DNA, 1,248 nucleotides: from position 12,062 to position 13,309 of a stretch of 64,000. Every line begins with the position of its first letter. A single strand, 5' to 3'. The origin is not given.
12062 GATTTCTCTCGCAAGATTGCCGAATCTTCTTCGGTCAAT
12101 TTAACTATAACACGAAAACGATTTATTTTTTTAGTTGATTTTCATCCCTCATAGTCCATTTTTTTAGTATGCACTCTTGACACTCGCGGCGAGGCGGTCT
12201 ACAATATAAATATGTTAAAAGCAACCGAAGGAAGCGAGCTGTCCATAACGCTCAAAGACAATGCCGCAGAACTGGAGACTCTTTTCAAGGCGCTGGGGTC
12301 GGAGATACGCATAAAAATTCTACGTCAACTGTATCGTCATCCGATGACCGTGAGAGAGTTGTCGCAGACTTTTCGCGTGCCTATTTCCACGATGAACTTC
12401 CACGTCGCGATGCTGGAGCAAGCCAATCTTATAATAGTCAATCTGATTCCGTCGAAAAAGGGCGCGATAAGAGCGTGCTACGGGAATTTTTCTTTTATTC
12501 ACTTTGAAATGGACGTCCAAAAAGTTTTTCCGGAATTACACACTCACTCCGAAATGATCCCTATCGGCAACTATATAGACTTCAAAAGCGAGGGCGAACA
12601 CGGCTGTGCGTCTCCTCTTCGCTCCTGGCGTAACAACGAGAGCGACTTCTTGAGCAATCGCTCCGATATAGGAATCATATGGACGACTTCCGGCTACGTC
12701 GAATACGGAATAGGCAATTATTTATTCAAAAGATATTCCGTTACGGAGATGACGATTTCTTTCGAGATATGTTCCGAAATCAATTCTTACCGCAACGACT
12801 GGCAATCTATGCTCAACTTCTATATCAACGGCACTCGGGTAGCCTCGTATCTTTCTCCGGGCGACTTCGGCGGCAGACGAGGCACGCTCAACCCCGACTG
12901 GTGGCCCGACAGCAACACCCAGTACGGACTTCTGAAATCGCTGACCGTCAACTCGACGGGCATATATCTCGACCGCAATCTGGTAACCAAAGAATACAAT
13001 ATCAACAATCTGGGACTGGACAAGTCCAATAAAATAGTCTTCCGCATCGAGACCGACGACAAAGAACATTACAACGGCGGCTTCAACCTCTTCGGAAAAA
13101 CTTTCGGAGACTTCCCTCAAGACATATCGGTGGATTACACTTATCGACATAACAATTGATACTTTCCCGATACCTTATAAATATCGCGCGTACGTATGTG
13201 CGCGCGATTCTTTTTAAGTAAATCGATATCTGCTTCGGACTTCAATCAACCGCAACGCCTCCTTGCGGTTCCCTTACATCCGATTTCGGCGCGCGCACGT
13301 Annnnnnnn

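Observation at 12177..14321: Convergent pair of ArsR-HTH regulators fused to a novel approximately 200-aa C-terminal domain, the first with a leaderless promoter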

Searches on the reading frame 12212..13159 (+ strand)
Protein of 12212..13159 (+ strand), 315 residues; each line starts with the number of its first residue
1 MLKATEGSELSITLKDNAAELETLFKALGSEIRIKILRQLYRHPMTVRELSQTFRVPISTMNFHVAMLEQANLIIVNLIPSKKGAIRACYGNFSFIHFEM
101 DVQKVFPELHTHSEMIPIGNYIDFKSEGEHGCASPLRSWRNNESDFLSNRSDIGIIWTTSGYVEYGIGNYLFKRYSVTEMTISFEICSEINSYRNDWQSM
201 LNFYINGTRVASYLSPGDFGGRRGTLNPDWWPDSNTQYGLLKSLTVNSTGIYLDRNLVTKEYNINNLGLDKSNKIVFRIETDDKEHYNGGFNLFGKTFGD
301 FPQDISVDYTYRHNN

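Call 3: search_protein_families(library=pfam, proteins=[window:12212-13159:+], max_evalue=1)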
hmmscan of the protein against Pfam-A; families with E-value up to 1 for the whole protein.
window:12212-13159:+ (315 aa): 7 families
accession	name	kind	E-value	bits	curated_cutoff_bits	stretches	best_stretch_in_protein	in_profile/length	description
PF12840.13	HTH_20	-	1.2e-08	35.2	27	1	28-76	1-50/51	Helix-turn-helix domain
PF01022.26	HTH_5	-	5.6e-06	26.6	22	1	31-74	2-45/47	Bacterial regulatory protein, arsR family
PF13412.12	HTH_24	-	0.00047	20.1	21.9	1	31-74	3-47/48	Winged helix-turn-helix DNA-binding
PF12802.13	MarR_2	-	0.0074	16.9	27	1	36-75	10-51/61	MarR family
PF24038.1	DUF7347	-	0.0095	16.6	27.6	1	23-68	3-52/77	Domain of unknown function (DUF7347)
PF01047.28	MarR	-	0.029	14.7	24.6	1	34-74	6-47/59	MarR family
PF25213.1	HVO_A0261_N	-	0.066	13.5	35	1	28-74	8-54/86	HVO_A0261 N-terminal domain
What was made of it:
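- Pfam HTH only at the N-terminus (call 3).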

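Call 4: search_protein_families(library=ncbifam, proteins=[window:12212-13159:+], max_evalue=1)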
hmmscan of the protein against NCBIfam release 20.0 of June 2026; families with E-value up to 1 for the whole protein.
window:12212-13159:+ (315 aa): 10 families
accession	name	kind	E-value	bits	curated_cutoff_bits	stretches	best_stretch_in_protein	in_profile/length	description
NF033788.1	HTH_metalloreg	subfamily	5e-10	39.1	55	1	22-74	2-55/77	metalloregulator ArsR/SmtB family transcription factor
NF033789.1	repress_SdpR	subfamily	7.7e-08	32.1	100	1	25-75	2-52/79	autorepressor SdpR family transcription factor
NF053602.1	Phr_regulator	exception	9e-05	22.1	320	1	21-76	2-57/191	heat shock transcription regulator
NF053755.1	MsvR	equivalog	0.0028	17.4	220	1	25-77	7-59/236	transcriptional factor MsvR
NF052532.1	TransRegPagRBaca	equivalog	0.0068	16.5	170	1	22-68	18-65/99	transcriptional repressor PagR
NF041413.1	ArsR_Rv2640c_fam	equivalog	0.041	14.3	155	1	15-75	26-89/118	Rv2640c family ArsR-like transcriptional regulator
TIGR04176.1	MarR_EPS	equivalog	0.075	13.1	88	1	31-77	4-52/105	MarR family EPS-associated transcriptional regulator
NF040642.1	sulf_sens_BigR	equivalog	0.094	12.8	155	1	14-74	3-63/95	sulfite-sensing transcriptional repressor BigR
NF005061.0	PRK06474.1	equivalog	0.12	12.3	121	1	28-76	8-59/178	hypothetical protein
TIGR01321.1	TrpR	equivalog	0.15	12.5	67.25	1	32-69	43-80/94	trp operon repressor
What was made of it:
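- Closest known: ArsR/SmtB family metalloregulators. Different: Below the NCBIfam metalloregulator cut-off (call 4).
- The HTH belongs to a metal-sensor family (calls 3, 4). The NCBIfam metalloregulator model scores below its cut-off (call 4).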

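Call 6: find_homologous_proteins(query=window:12212-13159:+)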
Query window:12212-13159:+ (315 aa): 2767 proteins with E <= 0.001 among 3244 candidates; the best 120 are listed.
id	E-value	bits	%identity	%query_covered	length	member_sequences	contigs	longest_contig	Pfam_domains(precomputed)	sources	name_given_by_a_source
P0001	8.7e-214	726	100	100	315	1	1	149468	PF12840.14,PF01022.27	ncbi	-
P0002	1.5e-188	644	88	100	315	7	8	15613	PF12840.14,PF13412.13,PF01022.27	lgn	-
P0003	3.0e-70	255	40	94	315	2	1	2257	PF12840.14,PF01022.27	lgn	-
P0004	7.4e-70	254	42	90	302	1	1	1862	PF01022.27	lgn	-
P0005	3.6e-68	248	37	97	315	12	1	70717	PF12840.14,PF01022.27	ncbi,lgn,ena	-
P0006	4.7e-68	248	38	95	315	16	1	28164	PF12840.14,PF01022.27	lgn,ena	-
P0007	2.4e-67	245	40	90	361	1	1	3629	PF12840.14,PF13412.13,PF01022.27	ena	-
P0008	5.5e-67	244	42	92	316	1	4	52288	PF12840.14,PF01022.27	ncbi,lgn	-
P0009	8.7e-66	240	38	93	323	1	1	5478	PF12840.14,PF13412.13,PF01022.27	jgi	jgi:predicted transcriptional regulator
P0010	9.0e-65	237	39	90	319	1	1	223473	PF12840.14,PF13412.13,PF01022.27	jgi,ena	-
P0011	2.8e-64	235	38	98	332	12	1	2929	PF12840.14,PF01022.27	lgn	-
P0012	1.0e-63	234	42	90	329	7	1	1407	PF12840.14,PF01022.27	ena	-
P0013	1.3e-63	233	39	98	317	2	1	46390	PF12840.14,PF01022.27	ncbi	-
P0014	1.3e-63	233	42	94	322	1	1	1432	PF12840.14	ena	-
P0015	2.3e-62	229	40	90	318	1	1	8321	PF12840.14,PF01022.27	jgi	jgi:predicted transcriptional regulator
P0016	3.8e-62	228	39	99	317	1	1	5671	PF12840.14,PF01022.27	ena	-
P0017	8.1e-62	227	38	94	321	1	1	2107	PF12840.14,PF13412.13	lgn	-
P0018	5.6e-60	221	39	96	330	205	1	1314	PF12840.14,PF01022.27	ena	-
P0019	1.1e-59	220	36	97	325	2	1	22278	PF12840.14,PF01022.27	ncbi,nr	ncbi:MAG: helix-turn-helix domain-containing protein [Clostridiales bacterium]|nr:helix-turn-helix d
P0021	1.1e-58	217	37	97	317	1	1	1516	PF12840.14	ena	-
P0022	1.3e-58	217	38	95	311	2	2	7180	PF12840.14,PF13412.13,PF01022.27,PF12802.14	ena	-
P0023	1.9e-58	216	38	94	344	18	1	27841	PF12840.14,PF01022.27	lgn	-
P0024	3.0e-58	216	37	97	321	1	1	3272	PF01022.27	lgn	-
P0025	3.2e-58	215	38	95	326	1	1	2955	PF12840.14,PF01022.27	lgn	-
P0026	4.5e-58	215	37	97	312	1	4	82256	PF12840.14,PF13412.13,PF01022.27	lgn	-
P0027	7.6e-58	214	36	97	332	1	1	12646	PF12840.14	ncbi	-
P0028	9.1e-58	214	38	99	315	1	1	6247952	PF12840.14,PF13412.13,PF01022.27,PF12802.14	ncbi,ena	-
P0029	1.5e-57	213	37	91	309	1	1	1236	PF12840.14,PF01022.27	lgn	-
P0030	1.9e-57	213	37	91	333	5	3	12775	PF12840.14,PF01022.27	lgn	-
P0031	2.5e-57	213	38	96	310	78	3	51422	PF12840.14,PF01022.27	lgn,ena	-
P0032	2.9e-57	212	39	94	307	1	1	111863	PF13412.13,PF01022.27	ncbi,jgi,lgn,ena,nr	ncbi:MAG TPA: ArsR family transcriptional regulator [Candidatus Bathyarchaeia archaeon]|nr:ArsR fami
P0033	3.0e-57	212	37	96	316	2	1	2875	PF12840.14,PF13412.13,PF01978.26,PF01022.27,PF09339.17,PF12802.14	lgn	-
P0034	3.7e-57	212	38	94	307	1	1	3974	PF12840.14,PF13412.13,PF01022.27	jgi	jgi:predicted transcriptional regulator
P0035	4.7e-57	212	40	92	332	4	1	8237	PF12840.14,PF13412.13,PF01022.27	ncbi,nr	ncbi:MAG: ArsR family transcriptional regulator [Acetatifactor sp.]|nr:ArsR family transcriptional r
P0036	5.5e-57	211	40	94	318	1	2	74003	PF12840.14,PF01022.27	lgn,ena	-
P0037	6.4e-57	211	38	93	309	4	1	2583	PF12840.14,PF01022.27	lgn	-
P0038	8.5e-57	211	36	94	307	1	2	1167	PF12840.14,PF13412.13,PF01022.27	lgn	-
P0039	1.8e-56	210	40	92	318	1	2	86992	PF12840.14,PF01022.27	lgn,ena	-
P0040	2.7e-56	209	38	99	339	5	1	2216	PF12840.14,PF13412.13,PF01022.27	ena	-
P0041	2.8e-56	209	37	95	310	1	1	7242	PF13412.13,PF01022.27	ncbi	ncbi:MAG: ArsR/SmtB family transcription factor [Peptostreptococcaceae bacterium]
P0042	3.1e-56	209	36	91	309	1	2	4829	PF12840.14,PF13412.13,PF01022.27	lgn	-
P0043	5.0e-56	208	37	92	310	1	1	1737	PF12840.14,PF01022.27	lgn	-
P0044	6.0e-56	208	39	89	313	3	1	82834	PF12840.14,PF01022.27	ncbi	-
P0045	6.3e-56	208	39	93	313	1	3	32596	PF12840.14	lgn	-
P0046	6.5e-56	208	37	93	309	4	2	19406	PF12840.14,PF01022.27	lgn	-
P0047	7.7e-56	208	37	99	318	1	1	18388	PF12840.14,PF01022.27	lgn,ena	-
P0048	1.3e-55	207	37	91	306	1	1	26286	PF12840.14,PF01022.27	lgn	-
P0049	1.9e-55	206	37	95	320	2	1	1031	PF12840.14,PF13412.13,PF01022.27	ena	-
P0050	1.9e-55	206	39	95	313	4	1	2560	PF12840.14,PF01022.27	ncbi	-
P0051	2.0e-55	206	37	96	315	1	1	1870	PF12840.14,PF13412.13,PF01022.27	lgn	-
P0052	2.8e-55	206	37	92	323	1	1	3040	PF12840.14,PF01022.27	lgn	-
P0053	7.6e-55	204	36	95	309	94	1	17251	PF12840.14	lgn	-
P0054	9.0e-55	204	36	92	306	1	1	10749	PF12840.14,PF01022.27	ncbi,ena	-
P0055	1.2e-54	204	38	91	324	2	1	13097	PF12840.14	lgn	-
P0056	1.3e-54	204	38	92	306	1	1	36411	PF01022.27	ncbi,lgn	-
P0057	1.7e-54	203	36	94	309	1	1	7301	PF12840.14,PF01022.27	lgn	-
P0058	1.8e-54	203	38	89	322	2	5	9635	PF12840.14,PF01022.27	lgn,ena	-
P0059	1.8e-54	203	37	93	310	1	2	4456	PF12840.14,PF01022.27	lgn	-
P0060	2.1e-54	203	36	94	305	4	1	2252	PF12840.14,PF01022.27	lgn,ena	-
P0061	2.2e-54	203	37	92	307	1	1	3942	PF12840.14,PF13412.13,PF01022.27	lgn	-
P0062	2.2e-54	203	36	95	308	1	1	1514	PF12840.14,PF01022.27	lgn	-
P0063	2.6e-54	203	37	94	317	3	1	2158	PF12840.14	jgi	-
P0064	2.7e-54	203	35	94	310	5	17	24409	PF12840.14,PF01022.27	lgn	-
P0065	2.7e-54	203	36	96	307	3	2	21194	PF12840.14,PF13412.13,PF01022.27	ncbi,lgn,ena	-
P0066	2.8e-54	203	37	94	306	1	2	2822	PF12840.14,PF01022.27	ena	-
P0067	3.5e-54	202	37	94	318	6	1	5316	PF12840.14,PF13412.13,PF01978.26,PF01022.27,PF09339.17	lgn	-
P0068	5.1e-54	202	39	91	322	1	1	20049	PF12840.14,PF01022.27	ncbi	-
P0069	6.7e-54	201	36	95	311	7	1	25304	PF12840.14,PF13412.13,PF01022.27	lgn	-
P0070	7.2e-54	201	35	93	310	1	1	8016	PF12840.14,PF01022.27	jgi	-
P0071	8.3e-54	201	36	90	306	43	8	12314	PF12840.14,PF01022.27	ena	-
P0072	8.5e-54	201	37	93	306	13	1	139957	PF01047.29,PF12840.14,PF13412.13,PF01022.27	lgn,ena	-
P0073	9.1e-54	201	37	93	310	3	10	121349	PF12840.14,PF01022.27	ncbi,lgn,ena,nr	ncbi:MAG: helix-turn-helix domain-containing protein [Clostridia bacterium]|nr:helix-turn-helix doma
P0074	1.1e-53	201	37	92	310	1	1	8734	PF12840.14,PF13412.13,PF01022.27,PF12802.14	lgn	-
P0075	1.1e-53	201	36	93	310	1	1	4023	PF12840.14,PF01022.27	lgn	-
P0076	1.2e-53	200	37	93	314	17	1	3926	PF12840.14,PF01022.27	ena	-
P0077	1.2e-53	200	37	94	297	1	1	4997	PF12840.14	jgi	jgi:predicted transcriptional regulator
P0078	1.2e-53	200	37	93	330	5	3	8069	PF12840.14,PF01022.27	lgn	-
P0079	1.4e-53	200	36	92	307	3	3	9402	PF12840.14,PF01022.27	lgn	-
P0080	1.5e-53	200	37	97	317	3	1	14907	PF12840.14,PF01022.27,PF12802.14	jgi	jgi:predicted transcriptional regulator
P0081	1.6e-53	200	37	97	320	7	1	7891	PF12840.14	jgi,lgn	-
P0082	1.6e-53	200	38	89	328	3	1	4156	PF01022.27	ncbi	-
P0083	1.6e-53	200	35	92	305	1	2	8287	PF12840.14,PF13412.13,PF01022.27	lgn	-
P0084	1.6e-53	200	35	96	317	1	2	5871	PF12840.14,PF01022.27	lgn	-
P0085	1.6e-53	200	36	92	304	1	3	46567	PF12840.14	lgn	-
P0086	2.1e-53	200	37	92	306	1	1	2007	PF12840.14,PF13412.13,PF01022.27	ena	-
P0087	2.2e-53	200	35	96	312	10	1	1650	PF12840.14,PF01022.27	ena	-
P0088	2.8e-53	199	37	92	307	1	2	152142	PF12840.14,PF13412.13,PF01022.27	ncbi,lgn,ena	-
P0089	2.9e-53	199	36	93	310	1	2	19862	PF12840.14,PF01022.27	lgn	-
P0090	3.0e-53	199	36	94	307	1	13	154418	PF12840.14,PF01022.27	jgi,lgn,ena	-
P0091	3.5e-53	199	38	96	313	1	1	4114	PF12840.14,PF01022.27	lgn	-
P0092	3.8e-53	199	35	96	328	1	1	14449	PF12840.14,PF13412.13,PF01022.27,PF12802.14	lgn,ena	-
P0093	4.5e-53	199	36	93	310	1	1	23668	PF01022.27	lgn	-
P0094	5.8e-53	198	36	94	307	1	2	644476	PF12840.14,PF13412.13,PF01022.27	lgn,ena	-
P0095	6.1e-53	198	35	97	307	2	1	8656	PF12840.14,PF01022.27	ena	-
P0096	6.9e-53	198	36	96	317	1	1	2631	PF12840.14,PF01022.27,PF12802.14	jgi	-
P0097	8.3e-53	198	37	97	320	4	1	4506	PF12840.14,PF01022.27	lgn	-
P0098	8.9e-53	198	35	96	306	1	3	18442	PF12840.14,PF01022.27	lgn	-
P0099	1.0e-52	197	36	96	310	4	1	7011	PF01047.29,PF12840.14,PF01022.27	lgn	-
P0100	1.2e-52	197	36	93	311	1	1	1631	PF12840.14,PF13412.13,PF01022.27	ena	-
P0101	1.3e-52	197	36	94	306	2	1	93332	PF12840.14,PF13412.13,PF01022.27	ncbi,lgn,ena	-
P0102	1.3e-52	197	34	97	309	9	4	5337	PF12840.14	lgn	-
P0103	1.3e-52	197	36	95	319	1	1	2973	PF12840.14,PF13412.13,PF01022.27,PF12802.14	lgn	-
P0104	1.4e-52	197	34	94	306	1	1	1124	PF12840.14,PF01022.27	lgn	-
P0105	1.4e-52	197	36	93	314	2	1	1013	PF12840.14,PF01022.27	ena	-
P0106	1.6e-52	197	35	93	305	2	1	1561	PF12840.14,PF13412.13,PF01022.27,PF12802.14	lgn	-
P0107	1.9e-52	197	36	96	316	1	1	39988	PF12840.14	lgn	-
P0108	2.0e-52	196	36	93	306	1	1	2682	PF12840.14,PF01022.27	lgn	-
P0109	2.3e-52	196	35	94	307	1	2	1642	PF12840.14,PF01022.27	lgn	-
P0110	2.3e-52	196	36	94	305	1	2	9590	PF12840.14,PF13412.13,PF01022.27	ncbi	ncbi:ArsR/SmtB family transcription factor [Anaerosporobacter sp.]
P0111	2.7e-52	196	36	97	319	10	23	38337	PF12840.14,PF01022.27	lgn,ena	-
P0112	3.0e-52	196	36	94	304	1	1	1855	PF01047.29,PF12840.14,PF01022.27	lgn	-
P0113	3.6e-52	196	36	95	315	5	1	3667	PF12840.14,PF01022.27,PF09339.17,PF12802.14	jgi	-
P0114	3.6e-52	196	37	91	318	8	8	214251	PF12840.14,PF13412.13,PF01022.27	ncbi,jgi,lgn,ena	-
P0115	3.6e-52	196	32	96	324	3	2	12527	PF01022.27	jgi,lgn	jgi:predicted transcriptional regulator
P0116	4.0e-52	195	35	95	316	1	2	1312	PF12840.14,PF01022.27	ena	-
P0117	4.2e-52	195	37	92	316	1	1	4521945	PF12840.14,PF13412.13,PF01022.27,PF12802.14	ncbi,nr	ncbi:transcriptional regulator, ArsR family [Lachnospiraceae bacterium KM106-2]|nr:transcriptional r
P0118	4.7e-52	195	36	94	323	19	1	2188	PF12840.14,PF01022.27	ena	-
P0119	5.8e-52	195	36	93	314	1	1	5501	PF12840.14,PF01022.27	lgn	-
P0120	6.0e-52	195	37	89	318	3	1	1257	PF12840.14,PF01022.27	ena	-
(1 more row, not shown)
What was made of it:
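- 2767 proteins found by the word-seeded whole-protein search (call 6).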

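Call 7: search_solved_structures(query=window:12212-13159:+, max_evalue=1)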
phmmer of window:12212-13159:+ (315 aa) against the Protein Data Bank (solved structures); distinct sequences matched with E-value up to 1: 14.
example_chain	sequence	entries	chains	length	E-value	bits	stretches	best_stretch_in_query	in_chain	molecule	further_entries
5znx_A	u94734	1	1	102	0.002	20.6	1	13-75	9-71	Transcriptional activator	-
4k2e_A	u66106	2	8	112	0.0029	20.1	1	8-74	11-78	Transcriptional activator HlyU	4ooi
3jth_A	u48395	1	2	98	0.0037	19.7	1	14-75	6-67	Transcription activator HlyU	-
3f6o_A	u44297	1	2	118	0.0056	19.1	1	20-89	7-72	Probable transcriptional regulator, ArsR family protein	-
2zkz_A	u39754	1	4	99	0.012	18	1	16-68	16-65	Transcriptional repressor pagR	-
2p4w_A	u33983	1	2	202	0.019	17.4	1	19-88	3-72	Transcriptional regulatory protein arsR family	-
1uly_A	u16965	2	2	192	0.03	16.7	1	25-96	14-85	hypothetical protein PH1932 | hypothetical transcription regulator protein, PH1932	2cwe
6j0e_A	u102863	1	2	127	0.091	15.1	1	16-74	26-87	Arsenic responsive repressor ArsR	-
8qkf_A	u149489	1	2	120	0.12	14.8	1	22-74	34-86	ArsR family transcriptional regulator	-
5duk_A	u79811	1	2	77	0.2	14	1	29-76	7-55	putative DNA binding protein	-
7r22_A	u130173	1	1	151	0.34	13.2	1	20-75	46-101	ArsR family transcriptional regulator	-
2lkp_A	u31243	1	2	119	0.34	13.2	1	17-76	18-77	HTH-type transcriptional regulator NmtR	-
6aii_A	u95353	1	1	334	0.5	12.7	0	118-169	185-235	Beta-agarase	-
9t6t_A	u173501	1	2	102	0.93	11.8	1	12-74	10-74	Lmo1102 protein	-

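Call 12: find_encoding_contigs(protein=P0002, flank=6000, max_places=6)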
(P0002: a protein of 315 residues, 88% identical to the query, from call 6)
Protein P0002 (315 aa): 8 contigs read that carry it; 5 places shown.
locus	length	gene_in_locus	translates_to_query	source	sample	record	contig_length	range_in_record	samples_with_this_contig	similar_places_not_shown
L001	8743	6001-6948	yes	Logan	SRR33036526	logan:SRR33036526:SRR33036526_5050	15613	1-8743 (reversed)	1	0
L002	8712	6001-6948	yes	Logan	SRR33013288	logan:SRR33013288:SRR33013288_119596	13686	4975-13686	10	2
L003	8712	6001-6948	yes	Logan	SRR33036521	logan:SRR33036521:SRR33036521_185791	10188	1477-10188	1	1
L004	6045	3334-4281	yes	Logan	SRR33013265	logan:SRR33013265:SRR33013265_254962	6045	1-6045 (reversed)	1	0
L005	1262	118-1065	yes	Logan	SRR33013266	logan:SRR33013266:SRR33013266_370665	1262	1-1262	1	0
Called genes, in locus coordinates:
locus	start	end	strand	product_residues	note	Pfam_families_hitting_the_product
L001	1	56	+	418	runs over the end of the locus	-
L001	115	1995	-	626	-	PF07523:Big_3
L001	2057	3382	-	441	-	-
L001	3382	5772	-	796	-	PF00251:Glyco_hydro_32N, PF08244:Glyco_hydro_32C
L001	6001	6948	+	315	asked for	PF01022:HTH_5, PF12840:HTH_20, PF13412:HTH_24 (weak)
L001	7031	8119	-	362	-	-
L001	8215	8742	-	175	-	?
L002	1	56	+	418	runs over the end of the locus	-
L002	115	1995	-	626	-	PF07523:Big_3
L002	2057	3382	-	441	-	-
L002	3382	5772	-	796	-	PF00251:Glyco_hydro_32N, PF08244:Glyco_hydro_32C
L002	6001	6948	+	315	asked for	PF01022:HTH_5, PF12840:HTH_20, PF13412:HTH_24 (weak)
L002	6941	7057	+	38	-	-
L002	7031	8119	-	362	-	-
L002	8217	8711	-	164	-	?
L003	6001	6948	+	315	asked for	PF01022:HTH_5, PF12840:HTH_20, PF13412:HTH_24 (weak)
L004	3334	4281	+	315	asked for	PF01022:HTH_5, PF12840:HTH_20, PF13412:HTH_24 (weak)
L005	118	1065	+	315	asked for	PF01022:HTH_5, PF12840:HTH_20, PF13412:HTH_24 (weak)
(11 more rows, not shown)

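Call 23: predict_structure(alignment_id=A1)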
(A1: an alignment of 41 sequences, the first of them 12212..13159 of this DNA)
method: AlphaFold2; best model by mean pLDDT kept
length: 315 residues; sequences in the alignment: 41
mean_pLDDT: 89.9   pTM: 0.67
mean pLDDT of the five models: 89.9, 89.6, 88.3, 88.1, 88.1
residues with pLDDT >= 90: 231; 70-90: 52; 50-70: 26; < 50: 6
segments of 3 or more residues with pLDDT < 50: 1-5
pLDDT, mean of each block of 10 residues (from residue 1): 49 74 93 97 96 98 97 94 94 75 67 97 92 92 72 93 97 96 95 85 98 91 92 85 98 97 97 97 88 96 98 86
secondary structure, 60 per line:
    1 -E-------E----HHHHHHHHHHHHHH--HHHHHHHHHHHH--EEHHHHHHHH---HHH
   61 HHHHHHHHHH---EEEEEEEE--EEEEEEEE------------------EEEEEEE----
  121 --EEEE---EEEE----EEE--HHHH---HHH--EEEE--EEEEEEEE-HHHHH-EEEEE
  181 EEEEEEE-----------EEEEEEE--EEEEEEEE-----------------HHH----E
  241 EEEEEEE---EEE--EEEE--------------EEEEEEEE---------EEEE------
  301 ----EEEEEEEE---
elements in order: H15-28 H31-42 H47-54 H58-70 E74-81 E84-91 E110-116 E123-126 E130-133 E138-140 H143-146 E155-158 E161-168 H170-174 E176-187 E199-205 E208-215 E240-247 E251-253 E256-259 E274-281 E291-294 E305-312
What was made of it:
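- On ArsR/SmtB metalloregulators: The AF2 model has four helices and the wing, then a linker and the beta domain, with no alpha5 (call 23).
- The alpha5 helix that forms the canonical ArsR/SmtB dimer interface is absent (call 23).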

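Call 32: find_encoding_contigs(protein=P0028, flank=8000, max_places=2)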
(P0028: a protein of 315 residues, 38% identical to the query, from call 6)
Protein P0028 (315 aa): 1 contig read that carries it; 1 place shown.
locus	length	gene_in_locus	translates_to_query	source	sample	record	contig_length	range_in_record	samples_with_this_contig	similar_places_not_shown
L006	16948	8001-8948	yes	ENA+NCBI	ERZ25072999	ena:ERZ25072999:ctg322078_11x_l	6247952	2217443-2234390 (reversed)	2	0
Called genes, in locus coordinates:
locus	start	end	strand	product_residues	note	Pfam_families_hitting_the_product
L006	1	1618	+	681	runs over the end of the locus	PF16334:DUF4964, PF17168:DUF5127, PF16335:GtaA_6_Hairpin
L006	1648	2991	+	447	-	PF00884:Sulfatase, PF16347:SGSH_C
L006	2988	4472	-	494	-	PF00884:Sulfatase, PF01663:Phosphodiest (faint), PF16347:SGSH_C (faint)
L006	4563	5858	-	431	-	PF01547:SBP_bac_1, PF13416:SBP_bac_8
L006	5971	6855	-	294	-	PF00528:BPD_transp_1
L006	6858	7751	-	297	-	PF00528:BPD_transp_1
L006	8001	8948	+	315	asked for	PF01022:HTH_5, PF12802:MarR_2 (weak), PF12840:HTH_20, PF13412:HTH_24 (weak)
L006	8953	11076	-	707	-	PF00005:ABC_tran, PF02463:SMC_N (faint), PF05621:TniB (faint), PF13191:AAA_16 (faint), PF13304:AAA_21 (faint), PF08352:oligo_HPY, PF00005:ABC_tran, PF08352:oligo_HPY, +1 more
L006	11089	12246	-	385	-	PF12911:OppC_N, PF00528:BPD_transp_1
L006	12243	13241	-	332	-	PF19300:BPD_transp_1_N, PF00528:BPD_transp_1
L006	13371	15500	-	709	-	PF14871:GHL6, PF08532:Glyco_hydro_42M, PF22369:GLMA_2nd (weak)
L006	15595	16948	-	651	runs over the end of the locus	PF00496:SBP_bac_5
